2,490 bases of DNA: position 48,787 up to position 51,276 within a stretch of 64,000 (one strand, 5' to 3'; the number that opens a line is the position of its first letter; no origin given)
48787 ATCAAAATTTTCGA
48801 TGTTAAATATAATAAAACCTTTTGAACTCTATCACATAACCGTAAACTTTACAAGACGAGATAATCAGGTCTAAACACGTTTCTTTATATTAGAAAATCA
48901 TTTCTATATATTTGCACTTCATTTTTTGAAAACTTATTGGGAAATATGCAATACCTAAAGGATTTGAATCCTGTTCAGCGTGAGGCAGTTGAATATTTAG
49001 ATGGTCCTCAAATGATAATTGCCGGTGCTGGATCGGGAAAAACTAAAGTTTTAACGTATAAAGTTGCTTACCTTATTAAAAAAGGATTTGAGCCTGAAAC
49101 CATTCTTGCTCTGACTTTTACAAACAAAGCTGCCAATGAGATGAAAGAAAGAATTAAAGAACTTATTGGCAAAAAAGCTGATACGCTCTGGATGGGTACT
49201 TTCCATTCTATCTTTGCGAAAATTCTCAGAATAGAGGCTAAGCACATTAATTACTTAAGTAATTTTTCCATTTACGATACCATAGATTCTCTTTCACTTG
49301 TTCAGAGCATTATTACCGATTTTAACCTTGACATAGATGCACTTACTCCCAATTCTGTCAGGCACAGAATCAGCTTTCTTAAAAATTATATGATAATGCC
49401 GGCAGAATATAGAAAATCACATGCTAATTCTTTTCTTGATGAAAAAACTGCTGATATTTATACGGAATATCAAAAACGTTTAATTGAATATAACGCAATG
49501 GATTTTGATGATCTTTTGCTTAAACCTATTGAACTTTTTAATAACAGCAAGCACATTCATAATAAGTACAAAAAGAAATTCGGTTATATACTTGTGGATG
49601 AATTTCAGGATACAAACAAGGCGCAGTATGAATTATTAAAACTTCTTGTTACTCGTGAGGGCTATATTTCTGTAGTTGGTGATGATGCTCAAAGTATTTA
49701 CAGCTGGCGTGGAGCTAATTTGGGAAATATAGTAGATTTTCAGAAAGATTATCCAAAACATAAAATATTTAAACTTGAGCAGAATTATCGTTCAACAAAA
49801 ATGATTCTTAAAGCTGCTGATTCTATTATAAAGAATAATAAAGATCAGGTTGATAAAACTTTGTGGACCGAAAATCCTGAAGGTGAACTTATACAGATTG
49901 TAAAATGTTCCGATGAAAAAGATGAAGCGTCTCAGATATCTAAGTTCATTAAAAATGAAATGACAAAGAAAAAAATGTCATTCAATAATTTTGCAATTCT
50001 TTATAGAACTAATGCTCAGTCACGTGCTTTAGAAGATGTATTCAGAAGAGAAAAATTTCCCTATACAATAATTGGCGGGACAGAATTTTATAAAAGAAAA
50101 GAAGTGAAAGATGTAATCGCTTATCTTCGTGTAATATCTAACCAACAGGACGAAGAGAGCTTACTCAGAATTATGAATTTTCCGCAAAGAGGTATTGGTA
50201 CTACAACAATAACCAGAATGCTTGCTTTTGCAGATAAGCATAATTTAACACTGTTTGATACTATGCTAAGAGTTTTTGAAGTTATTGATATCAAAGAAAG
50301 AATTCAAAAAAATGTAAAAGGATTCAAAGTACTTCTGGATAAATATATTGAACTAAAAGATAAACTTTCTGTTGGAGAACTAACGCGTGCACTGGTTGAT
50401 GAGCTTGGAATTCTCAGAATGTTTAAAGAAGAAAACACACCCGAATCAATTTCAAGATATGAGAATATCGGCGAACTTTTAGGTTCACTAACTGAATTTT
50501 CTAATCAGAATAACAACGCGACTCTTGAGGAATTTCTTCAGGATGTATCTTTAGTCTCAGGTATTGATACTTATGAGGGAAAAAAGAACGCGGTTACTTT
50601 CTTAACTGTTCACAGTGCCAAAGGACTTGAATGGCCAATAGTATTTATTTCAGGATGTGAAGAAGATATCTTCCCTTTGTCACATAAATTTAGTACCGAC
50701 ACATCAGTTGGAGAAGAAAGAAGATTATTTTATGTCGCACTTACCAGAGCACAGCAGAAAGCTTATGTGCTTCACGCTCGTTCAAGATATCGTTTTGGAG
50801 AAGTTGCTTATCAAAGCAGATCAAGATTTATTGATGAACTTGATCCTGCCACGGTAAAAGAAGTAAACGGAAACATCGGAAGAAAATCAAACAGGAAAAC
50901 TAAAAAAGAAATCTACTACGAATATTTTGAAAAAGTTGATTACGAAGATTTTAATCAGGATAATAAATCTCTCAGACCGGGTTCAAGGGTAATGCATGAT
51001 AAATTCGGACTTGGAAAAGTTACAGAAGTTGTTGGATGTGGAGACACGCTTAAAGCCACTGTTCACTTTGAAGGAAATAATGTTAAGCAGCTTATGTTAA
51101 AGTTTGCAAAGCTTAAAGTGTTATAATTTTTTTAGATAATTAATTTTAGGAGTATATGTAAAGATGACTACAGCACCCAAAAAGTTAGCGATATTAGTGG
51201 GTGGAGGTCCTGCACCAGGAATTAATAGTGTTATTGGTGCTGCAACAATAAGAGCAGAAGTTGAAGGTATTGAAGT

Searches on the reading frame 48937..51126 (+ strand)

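Call 93: search_protein_families(library=pfam, proteins=[window:48937-51126:+], max_evalue=0.001)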
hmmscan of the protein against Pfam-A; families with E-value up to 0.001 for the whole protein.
window:48937-51126:+ (729 aa): 8 families
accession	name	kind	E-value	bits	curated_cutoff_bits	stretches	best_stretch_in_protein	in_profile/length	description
PF00580.27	UvrD-helicase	-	7.6e-90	301.7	23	1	10-273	1-271/271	UvrD/REP helicase N-terminal domain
PF13361.12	UvrD_C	-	2.2e-73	248.1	25.6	1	279-613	2-347/350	UvrD-like helicase C-terminal domain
PF13245.12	AAA_19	-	2.4e-23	83.2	25.1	1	14-256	1-132/134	AAA domain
PF13538.12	UvrD_C_2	-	3.1e-11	43.4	27.4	1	553-611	2-51/52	UvrD-like helicase C-terminal domain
PF13604.12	AAA_30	-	1.7e-08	34.9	27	1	10-73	2-66/191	AAA domain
PF21196.3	PcrA_UvrD_tudor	-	4.1e-07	30.2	23.9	1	682-724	2-44/48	PcrA/UvrD tudor domain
PF01443.25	Viral_helicase1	-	7.7e-05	23.1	21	0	544-611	178-226/228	Viral superfamily 1 RNA helicase core domain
PF13087.12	AAA_12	-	0.00053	20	27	0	541-612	127-191/195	AAA domain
